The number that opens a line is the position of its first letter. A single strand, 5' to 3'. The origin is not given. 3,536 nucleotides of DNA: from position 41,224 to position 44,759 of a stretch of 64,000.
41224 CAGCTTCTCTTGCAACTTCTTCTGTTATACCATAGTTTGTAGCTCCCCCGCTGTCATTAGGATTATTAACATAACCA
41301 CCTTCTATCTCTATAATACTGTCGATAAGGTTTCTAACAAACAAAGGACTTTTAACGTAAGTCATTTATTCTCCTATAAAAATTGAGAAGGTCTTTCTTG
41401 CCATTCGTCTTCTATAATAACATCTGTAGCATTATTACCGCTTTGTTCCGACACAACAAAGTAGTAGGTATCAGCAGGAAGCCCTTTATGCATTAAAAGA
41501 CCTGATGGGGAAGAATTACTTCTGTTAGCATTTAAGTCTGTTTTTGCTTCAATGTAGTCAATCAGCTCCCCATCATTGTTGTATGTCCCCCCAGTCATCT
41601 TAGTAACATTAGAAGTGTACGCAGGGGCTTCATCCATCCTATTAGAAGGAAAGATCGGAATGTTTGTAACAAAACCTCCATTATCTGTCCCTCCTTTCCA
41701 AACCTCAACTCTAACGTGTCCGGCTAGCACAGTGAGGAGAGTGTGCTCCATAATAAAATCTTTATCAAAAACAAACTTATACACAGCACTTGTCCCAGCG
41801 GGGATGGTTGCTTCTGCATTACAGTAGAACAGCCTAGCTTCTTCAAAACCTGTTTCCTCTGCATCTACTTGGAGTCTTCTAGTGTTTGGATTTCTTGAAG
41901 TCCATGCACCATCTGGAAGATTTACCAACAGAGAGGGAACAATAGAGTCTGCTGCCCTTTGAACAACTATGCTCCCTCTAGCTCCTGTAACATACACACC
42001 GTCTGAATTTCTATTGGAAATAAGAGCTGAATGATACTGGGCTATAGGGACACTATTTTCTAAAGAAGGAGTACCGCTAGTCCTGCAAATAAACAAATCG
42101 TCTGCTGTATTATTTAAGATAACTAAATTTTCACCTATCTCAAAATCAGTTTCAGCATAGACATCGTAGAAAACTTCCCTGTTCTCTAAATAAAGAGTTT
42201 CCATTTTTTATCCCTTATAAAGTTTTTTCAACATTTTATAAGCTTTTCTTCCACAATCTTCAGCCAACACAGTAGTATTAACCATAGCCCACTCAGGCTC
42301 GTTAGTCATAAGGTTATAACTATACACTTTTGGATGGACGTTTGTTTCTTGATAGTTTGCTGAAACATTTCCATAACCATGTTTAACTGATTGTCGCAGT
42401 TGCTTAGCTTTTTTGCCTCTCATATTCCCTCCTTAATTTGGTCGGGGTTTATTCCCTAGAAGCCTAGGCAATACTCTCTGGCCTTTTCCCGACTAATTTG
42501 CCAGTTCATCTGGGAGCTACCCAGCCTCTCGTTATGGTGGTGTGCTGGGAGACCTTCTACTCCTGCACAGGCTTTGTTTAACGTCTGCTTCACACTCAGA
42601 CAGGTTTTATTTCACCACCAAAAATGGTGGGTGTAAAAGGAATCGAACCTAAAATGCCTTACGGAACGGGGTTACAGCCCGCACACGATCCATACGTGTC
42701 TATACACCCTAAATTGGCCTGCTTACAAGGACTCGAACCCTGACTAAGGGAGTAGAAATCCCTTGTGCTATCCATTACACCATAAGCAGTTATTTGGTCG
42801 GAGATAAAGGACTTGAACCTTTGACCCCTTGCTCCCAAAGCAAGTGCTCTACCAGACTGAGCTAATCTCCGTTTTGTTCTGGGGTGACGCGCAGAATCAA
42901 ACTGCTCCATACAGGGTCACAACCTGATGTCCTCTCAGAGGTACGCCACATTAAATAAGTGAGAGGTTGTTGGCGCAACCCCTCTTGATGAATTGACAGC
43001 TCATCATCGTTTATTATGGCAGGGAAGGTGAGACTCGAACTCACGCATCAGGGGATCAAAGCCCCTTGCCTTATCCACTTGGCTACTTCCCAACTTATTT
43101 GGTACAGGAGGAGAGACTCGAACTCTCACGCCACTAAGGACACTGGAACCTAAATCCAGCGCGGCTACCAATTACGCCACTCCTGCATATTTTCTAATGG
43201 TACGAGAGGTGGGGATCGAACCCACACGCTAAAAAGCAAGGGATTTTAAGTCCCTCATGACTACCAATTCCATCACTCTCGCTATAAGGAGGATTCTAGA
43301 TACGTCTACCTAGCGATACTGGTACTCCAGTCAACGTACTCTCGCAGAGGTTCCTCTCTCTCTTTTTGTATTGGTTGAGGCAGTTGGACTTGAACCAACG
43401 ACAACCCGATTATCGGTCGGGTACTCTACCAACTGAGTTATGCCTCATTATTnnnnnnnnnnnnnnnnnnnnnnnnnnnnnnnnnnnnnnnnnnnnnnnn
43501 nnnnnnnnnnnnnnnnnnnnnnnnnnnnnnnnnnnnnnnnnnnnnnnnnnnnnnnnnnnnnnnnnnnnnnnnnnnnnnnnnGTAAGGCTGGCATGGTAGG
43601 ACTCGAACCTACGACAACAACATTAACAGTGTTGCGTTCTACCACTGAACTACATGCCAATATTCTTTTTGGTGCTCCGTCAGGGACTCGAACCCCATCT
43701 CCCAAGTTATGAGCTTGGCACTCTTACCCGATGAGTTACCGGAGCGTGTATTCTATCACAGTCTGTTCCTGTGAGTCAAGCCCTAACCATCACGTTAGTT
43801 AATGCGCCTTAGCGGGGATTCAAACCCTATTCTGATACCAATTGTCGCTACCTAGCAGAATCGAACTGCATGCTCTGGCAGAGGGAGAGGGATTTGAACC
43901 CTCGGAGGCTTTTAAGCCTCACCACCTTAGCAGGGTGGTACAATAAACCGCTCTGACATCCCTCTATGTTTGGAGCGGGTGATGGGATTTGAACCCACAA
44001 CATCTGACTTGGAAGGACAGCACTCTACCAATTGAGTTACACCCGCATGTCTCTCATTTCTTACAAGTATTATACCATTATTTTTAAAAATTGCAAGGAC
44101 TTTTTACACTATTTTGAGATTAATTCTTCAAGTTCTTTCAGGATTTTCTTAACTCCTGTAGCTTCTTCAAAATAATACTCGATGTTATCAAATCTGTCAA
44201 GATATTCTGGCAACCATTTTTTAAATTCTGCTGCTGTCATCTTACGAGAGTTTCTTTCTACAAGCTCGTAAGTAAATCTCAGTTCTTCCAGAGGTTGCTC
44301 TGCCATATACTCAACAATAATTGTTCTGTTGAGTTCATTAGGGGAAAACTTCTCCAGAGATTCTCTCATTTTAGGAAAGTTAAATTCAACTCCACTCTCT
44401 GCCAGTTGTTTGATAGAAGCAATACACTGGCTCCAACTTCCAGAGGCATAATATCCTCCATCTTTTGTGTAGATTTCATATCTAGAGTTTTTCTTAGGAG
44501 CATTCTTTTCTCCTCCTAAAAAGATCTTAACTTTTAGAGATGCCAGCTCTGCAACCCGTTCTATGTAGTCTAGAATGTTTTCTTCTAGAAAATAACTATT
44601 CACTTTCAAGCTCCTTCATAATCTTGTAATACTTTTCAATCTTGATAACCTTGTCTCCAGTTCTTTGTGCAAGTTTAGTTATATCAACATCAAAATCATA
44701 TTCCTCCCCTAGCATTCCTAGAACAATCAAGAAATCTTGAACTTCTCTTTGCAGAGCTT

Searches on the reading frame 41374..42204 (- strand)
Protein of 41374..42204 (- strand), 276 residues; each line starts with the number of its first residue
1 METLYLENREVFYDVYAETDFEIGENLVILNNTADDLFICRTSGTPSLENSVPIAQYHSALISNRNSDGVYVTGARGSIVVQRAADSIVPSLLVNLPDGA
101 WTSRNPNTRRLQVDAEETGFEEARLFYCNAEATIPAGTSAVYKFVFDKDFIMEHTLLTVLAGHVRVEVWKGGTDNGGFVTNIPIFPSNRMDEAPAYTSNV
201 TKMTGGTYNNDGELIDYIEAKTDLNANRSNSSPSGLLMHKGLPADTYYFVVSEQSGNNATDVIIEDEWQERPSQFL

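Call 21: search_protein_families(library=phrogs, proteins=[window:41374-42204:-], max_evalue=0.00001)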
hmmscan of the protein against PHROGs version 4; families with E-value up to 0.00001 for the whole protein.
window:41374-42204:- (276 aa): 1 family
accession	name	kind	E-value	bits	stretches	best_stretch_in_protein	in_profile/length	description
phrog_13935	-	unknown function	5.7e-26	92.4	1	101-272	11-185/188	-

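Call 25: search_protein_families(library=pfam, proteins=[window:41374-42204:-], max_evalue=0.01)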
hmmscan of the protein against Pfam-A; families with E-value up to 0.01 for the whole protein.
window:41374-42204:- (276 aa): 0 families

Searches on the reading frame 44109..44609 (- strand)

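Call 25: search_protein_families(library=pfam, proteins=[window:44109-44609:-], max_evalue=0.01)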
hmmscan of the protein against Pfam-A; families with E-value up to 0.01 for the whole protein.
window:44109-44609:- (166 aa): 0 families

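Call 51: search_protein_families(library=pfam, proteins=[window:44109-44609:-], max_evalue=10)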
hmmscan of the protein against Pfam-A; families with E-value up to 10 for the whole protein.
window:44109-44609:- (166 aa): 3 families
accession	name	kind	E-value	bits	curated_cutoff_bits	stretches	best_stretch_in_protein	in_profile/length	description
PF12746.13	GNAT_acetyltran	-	0.038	14.1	26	1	54-165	73-170/243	GNAT acetyltransferase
PF11237.13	DUF3038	-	0.16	12.5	25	1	96-143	72-119/168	Protein of unknown function (DUF3038)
PF04286.17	DUF445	-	0.19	12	33.8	1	81-155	163-237/368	Protein of unknown function (DUF445)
